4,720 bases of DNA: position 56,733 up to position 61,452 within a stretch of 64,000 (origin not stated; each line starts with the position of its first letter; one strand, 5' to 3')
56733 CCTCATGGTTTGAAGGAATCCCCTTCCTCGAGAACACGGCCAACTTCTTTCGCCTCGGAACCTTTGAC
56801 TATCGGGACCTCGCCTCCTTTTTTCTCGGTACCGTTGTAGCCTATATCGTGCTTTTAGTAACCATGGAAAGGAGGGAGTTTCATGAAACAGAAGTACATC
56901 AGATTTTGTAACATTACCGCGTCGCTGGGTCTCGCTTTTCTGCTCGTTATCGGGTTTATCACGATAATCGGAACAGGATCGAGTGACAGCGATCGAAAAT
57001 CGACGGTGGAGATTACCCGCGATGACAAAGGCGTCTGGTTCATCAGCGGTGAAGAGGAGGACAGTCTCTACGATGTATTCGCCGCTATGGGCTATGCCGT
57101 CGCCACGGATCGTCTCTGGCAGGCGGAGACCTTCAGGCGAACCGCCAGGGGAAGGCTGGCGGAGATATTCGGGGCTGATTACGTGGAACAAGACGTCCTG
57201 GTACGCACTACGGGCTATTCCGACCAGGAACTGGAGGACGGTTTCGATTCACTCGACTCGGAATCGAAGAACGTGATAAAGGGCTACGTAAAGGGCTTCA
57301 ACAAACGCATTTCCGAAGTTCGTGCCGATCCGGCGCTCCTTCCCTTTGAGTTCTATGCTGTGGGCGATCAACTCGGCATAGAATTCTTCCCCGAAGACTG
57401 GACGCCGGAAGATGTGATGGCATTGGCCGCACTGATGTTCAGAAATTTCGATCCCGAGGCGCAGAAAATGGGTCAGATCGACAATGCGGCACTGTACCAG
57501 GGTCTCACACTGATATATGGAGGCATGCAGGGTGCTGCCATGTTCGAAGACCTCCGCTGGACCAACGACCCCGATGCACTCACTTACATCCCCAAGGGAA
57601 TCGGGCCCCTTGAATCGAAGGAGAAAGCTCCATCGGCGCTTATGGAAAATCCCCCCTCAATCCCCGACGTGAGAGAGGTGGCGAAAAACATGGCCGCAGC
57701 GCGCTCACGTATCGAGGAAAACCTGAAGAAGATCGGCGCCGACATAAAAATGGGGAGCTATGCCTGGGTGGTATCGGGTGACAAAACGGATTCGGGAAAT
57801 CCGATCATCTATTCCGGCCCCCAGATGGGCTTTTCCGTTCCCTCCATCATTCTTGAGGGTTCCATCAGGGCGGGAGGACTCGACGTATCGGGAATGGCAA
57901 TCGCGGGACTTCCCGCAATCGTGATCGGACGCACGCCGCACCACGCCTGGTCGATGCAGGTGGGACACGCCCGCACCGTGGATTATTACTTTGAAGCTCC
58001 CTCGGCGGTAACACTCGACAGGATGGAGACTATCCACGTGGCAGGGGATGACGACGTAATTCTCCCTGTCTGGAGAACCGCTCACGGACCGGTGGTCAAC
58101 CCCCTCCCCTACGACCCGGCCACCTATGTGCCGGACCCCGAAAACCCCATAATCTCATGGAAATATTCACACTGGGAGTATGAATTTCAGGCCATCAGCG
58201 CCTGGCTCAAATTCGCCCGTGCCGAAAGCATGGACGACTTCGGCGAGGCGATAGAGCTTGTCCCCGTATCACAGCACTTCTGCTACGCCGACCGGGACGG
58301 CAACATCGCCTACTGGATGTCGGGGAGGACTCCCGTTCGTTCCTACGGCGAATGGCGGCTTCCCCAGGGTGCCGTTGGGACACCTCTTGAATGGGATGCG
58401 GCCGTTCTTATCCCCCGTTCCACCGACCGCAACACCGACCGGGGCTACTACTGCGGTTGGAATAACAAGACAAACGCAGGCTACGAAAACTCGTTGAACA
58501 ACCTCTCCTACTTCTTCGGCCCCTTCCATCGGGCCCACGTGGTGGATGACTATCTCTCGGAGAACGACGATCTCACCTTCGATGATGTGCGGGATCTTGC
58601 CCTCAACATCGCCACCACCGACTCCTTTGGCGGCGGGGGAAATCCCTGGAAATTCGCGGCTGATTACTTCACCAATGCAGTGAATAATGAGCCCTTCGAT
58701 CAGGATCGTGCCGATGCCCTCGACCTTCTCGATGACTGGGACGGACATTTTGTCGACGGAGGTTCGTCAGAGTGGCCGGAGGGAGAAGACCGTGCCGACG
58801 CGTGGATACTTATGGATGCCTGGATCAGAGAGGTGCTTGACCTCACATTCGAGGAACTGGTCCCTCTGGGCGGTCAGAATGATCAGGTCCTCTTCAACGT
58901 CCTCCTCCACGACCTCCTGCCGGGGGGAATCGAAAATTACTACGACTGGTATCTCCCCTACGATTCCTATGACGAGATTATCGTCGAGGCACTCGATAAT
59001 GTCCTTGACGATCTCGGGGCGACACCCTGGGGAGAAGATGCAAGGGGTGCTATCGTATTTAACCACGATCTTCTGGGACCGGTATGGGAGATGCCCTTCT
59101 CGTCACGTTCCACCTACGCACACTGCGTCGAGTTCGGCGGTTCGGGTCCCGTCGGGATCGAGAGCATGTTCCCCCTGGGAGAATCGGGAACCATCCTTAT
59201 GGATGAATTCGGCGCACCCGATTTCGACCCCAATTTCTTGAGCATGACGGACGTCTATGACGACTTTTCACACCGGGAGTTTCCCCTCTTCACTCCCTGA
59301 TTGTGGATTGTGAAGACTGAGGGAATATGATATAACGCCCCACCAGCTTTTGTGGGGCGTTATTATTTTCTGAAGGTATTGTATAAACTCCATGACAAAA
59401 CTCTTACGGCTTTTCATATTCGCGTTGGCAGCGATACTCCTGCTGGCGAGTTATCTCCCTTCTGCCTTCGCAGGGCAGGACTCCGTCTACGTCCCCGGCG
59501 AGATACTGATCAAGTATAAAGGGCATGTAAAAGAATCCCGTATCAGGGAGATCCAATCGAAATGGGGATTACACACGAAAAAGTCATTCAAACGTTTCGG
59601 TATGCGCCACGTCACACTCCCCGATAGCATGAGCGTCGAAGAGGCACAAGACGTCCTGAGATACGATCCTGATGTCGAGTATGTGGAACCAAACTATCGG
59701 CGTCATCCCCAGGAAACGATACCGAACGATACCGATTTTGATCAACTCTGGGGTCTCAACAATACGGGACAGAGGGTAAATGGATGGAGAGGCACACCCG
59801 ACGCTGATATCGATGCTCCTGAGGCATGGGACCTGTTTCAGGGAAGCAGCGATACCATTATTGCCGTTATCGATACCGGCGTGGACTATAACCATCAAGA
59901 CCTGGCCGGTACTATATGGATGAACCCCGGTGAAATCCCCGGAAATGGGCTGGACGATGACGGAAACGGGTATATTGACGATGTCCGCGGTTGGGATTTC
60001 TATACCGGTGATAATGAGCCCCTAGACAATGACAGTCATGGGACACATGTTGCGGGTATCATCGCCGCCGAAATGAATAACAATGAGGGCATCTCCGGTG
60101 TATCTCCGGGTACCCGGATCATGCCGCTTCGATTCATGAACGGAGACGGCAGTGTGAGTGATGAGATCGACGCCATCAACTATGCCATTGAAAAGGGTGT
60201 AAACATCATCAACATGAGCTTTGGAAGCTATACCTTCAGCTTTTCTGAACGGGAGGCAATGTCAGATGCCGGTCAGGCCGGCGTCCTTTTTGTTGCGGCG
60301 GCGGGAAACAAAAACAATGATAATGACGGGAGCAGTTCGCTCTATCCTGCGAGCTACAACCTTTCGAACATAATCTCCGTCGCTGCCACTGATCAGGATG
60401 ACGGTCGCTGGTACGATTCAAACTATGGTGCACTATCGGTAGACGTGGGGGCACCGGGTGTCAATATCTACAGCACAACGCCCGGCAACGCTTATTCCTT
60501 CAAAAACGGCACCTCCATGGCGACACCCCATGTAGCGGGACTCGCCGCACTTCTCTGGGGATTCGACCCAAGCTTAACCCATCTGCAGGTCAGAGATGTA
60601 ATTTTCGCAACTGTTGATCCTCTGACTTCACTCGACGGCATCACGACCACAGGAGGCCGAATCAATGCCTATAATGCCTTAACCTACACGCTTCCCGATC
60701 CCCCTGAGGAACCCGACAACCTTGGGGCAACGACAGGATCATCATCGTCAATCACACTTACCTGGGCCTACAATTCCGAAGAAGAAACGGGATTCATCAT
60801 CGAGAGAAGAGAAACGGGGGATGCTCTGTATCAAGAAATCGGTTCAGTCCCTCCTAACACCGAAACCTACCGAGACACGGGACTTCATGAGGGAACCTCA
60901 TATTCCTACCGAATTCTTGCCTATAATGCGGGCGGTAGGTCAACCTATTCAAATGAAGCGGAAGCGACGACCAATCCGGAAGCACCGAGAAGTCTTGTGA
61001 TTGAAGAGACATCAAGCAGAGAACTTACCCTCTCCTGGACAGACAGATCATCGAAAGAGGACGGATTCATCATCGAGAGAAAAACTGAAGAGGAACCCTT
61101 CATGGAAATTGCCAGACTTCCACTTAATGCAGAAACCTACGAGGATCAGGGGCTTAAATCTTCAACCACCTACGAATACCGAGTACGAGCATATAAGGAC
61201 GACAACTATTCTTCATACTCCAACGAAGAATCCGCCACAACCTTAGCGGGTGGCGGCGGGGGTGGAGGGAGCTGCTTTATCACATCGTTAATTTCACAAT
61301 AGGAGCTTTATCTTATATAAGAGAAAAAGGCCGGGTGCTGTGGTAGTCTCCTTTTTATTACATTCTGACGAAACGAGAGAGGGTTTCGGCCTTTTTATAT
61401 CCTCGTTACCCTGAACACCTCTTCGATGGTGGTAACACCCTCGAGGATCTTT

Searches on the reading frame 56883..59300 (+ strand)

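Call 102: search_protein_families(library=pfam, proteins=[window:56883-59300:+], max_evalue=0.0001)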
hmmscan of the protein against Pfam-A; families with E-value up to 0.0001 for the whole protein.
window:56883-59300:+ (805 aa): 1 family
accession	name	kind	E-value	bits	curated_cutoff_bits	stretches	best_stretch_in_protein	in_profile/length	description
PF01804.23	Penicil_amidase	-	3.4e-98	330.9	21.3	1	41-719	1-569/675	Penicillin amidase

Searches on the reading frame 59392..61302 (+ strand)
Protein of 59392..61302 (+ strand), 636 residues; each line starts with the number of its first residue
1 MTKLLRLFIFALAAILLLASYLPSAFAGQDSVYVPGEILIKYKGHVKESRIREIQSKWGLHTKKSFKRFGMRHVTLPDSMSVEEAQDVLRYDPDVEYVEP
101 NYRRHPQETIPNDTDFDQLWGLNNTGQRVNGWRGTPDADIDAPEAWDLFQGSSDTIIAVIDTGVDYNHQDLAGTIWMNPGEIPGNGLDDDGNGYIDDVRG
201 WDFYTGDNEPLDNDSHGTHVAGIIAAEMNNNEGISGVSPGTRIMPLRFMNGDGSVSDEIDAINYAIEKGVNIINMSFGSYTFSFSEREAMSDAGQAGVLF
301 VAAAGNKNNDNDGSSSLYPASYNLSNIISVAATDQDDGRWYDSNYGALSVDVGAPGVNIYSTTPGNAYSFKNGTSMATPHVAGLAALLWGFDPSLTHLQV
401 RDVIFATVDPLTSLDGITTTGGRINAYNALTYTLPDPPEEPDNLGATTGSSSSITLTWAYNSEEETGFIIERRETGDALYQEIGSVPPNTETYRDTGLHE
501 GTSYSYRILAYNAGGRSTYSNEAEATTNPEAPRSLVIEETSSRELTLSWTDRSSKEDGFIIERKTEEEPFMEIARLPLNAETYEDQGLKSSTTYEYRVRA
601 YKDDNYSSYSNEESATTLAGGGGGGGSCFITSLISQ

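Call 102: search_protein_families(library=pfam, proteins=[window:59392-61302:+], max_evalue=0.0001)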
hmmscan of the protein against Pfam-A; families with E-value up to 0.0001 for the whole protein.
window:59392-61302:+ (636 aa): 4 families
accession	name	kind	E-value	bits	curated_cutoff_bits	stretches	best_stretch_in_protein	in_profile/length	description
PF00082.27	Peptidase_S8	-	2.8e-59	201.2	21.8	1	153-408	2-273/288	Subtilase family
PF00041.27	fn3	-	4.2e-22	78.6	25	2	440-525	2-83/84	Fibronectin type III domain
PF22148.1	Fervidolysin_NPro-like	-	2.2e-12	47.6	21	1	28-101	10-81/81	Fervidolysin N-terminal prodomain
PF25059.1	FN3_DSCAM-DSCAML_C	-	5.4e-05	23.9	39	0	464-523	19-77/89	DSCAM/DSCAML C-terminal Fn3-like domain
